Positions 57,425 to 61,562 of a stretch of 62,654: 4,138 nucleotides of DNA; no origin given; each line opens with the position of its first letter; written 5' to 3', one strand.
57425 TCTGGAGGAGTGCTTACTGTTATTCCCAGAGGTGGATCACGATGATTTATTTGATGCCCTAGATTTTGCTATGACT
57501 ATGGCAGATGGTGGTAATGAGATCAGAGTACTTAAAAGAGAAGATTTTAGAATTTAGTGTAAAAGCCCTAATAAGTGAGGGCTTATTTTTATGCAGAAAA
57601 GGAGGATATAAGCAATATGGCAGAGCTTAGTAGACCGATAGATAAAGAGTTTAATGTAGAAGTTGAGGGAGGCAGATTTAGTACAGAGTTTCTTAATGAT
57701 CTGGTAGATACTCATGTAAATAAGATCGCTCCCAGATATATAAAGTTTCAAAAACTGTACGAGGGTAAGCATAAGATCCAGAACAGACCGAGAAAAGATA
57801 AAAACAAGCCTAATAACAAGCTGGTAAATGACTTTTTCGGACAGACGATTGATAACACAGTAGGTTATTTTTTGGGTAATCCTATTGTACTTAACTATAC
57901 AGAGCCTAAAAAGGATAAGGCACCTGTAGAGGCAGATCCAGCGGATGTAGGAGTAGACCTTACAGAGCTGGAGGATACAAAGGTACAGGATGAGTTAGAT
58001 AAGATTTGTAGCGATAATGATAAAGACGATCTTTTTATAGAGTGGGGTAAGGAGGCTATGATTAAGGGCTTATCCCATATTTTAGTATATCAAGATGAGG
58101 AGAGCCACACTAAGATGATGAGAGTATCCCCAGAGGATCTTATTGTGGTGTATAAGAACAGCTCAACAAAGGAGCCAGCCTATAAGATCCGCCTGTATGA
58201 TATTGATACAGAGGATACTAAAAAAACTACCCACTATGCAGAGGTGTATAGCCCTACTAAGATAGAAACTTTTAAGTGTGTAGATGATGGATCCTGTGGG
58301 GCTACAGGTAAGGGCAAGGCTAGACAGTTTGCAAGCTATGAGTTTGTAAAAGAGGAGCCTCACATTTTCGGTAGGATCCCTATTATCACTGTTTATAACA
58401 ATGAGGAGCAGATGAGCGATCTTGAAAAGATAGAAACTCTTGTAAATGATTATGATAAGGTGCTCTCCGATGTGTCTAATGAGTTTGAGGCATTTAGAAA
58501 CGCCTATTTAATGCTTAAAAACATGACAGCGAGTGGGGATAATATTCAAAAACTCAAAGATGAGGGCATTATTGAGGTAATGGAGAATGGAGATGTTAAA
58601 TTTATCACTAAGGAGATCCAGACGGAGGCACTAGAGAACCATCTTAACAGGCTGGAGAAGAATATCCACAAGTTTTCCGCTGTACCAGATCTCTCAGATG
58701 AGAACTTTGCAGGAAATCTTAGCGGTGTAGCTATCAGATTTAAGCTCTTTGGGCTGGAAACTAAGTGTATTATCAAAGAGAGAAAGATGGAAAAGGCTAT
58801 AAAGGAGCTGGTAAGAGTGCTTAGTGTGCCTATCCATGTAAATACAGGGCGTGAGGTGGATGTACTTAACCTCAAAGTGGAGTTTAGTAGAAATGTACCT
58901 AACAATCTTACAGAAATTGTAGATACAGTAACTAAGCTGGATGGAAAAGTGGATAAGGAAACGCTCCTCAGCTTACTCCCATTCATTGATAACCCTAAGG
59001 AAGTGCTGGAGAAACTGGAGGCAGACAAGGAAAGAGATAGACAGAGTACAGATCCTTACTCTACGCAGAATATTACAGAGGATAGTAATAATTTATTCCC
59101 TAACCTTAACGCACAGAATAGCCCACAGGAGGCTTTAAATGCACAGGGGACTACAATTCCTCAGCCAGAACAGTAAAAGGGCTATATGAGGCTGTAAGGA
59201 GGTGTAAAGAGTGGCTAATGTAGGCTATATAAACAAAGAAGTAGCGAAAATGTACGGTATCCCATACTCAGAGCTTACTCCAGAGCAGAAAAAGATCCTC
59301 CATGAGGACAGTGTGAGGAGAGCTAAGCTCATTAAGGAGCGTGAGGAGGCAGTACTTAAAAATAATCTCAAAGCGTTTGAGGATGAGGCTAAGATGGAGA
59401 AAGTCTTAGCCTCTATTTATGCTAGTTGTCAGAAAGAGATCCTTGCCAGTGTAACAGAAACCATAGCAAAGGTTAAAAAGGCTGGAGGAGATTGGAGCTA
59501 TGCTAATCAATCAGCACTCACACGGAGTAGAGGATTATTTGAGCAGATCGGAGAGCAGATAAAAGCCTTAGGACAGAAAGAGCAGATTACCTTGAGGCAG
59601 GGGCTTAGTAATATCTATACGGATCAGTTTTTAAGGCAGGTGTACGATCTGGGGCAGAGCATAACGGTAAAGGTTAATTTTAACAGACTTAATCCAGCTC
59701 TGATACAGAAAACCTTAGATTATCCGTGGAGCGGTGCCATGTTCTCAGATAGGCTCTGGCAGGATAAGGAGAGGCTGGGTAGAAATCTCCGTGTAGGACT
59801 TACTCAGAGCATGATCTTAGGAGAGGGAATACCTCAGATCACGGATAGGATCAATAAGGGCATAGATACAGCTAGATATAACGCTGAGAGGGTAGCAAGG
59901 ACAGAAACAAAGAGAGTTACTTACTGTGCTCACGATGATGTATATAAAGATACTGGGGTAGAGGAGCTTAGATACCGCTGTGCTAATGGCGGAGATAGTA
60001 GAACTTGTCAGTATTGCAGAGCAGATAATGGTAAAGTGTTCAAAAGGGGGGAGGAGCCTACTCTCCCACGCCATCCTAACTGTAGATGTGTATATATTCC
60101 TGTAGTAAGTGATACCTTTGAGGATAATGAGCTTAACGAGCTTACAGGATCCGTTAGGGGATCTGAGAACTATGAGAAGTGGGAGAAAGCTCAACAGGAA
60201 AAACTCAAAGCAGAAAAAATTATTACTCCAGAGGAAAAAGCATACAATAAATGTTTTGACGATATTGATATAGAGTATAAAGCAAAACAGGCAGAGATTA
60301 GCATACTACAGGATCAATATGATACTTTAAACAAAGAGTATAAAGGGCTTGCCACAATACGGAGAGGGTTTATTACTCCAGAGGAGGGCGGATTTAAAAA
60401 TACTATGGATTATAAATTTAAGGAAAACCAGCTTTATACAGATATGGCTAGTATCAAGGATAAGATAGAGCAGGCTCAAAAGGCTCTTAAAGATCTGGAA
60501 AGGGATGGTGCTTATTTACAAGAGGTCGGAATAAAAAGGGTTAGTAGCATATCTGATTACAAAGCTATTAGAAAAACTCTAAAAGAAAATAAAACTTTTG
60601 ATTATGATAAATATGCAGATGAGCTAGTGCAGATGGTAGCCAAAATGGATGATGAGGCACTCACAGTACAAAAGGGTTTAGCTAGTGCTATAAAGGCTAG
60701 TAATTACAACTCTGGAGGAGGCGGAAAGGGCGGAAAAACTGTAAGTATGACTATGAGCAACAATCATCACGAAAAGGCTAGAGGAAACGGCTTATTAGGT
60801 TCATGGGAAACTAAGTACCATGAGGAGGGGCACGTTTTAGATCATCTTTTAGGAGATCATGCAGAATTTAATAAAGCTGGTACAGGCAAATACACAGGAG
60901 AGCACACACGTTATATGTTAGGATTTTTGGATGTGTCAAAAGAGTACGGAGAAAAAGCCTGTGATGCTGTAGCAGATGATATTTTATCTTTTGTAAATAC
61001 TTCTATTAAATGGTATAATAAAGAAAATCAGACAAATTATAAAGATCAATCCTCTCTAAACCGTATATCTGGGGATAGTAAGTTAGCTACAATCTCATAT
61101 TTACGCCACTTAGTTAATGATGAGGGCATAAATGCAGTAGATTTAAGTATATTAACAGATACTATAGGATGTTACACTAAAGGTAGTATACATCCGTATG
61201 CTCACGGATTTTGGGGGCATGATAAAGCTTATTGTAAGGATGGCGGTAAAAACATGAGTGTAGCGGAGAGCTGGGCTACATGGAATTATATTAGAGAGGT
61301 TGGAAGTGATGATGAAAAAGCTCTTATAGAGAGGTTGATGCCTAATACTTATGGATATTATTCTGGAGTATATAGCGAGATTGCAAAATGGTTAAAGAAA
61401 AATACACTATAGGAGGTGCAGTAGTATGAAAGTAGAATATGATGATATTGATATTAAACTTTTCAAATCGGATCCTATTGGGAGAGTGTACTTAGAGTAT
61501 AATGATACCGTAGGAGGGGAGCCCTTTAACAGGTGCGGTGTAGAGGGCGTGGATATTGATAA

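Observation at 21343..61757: Twelve copies of a rigid bipartite motif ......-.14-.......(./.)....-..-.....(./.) in front of gene cassettes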

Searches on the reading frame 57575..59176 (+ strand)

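Call 54: search_protein_families(library=phrogs, proteins=[window:57575-59176:+], max_evalue=0.00001)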
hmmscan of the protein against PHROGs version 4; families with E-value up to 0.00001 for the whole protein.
window:57575-59176:+ (533 aa): 5 families
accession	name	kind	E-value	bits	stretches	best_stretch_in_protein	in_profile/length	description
phrog_64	-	head and packaging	6.8e-131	438.4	1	13-518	48-532/547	portal protein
phrog_9064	-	head and packaging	8.3e-39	134.5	1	280-495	1-216/228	portal protein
phrog_8418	-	head and packaging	8.4e-18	65.8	1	388-493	2-109/136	portal protein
phrog_104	-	head and packaging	2.9e-15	56.9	1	137-504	118-487/550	portal protein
phrog_8065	-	unknown function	2e-09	38.8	1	39-114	44-119/165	-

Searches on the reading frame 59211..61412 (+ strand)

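Call 54: search_protein_families(library=phrogs, proteins=[window:59211-61412:+], max_evalue=0.00001)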
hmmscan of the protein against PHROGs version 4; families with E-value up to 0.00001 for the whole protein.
window:59211-61412:+ (733 aa): 16 families
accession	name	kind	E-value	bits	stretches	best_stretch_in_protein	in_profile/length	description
phrog_4728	-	head and packaging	4e-88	297.7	1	3-726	3-587/591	head morphogenesis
phrog_115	-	head and packaging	6.1e-60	205.1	1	44-466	28-457/665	minor head protein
phrog_2841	-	head and packaging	1.7e-41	143.9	1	61-343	77-361/525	minor head protein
phrog_595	-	head and packaging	6.8e-38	132.3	1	73-468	67-443/513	head maturation protease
phrog_19443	-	head and packaging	8e-28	98.2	1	57-364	31-349/579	minor head protein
phrog_6577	-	unknown function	8.6e-24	84.9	1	167-384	93-326/1066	-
phrog_241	-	head and packaging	5.6e-18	66.3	1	109-328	89-312/679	head morphogenesis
phrog_7625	-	head and packaging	9.4e-16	58.7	1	107-511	49-435/504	head morphogenesis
phrog_1657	-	head and packaging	2.4e-14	54.4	1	38-329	16-327/337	head morphogenesis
phrog_8089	-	head and packaging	1.5e-13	51.7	1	138-299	107-267/268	head morphogenesis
phrog_2662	-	head and packaging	1.2e-08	35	1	203-301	601-711/717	portal protein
phrog_19480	-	head and packaging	1.4e-08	34.5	1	222-298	662-736/737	head morphogenesis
phrog_324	-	head and packaging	3.7e-08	33.8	1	198-443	211-465/624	head morphogenesis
phrog_2468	-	head and packaging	5.8e-08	33.6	1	38-304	12-278/303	head morphogenesis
phrog_21789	-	head and packaging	3.3e-07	29.4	1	184-300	140-261/1195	virion structural protein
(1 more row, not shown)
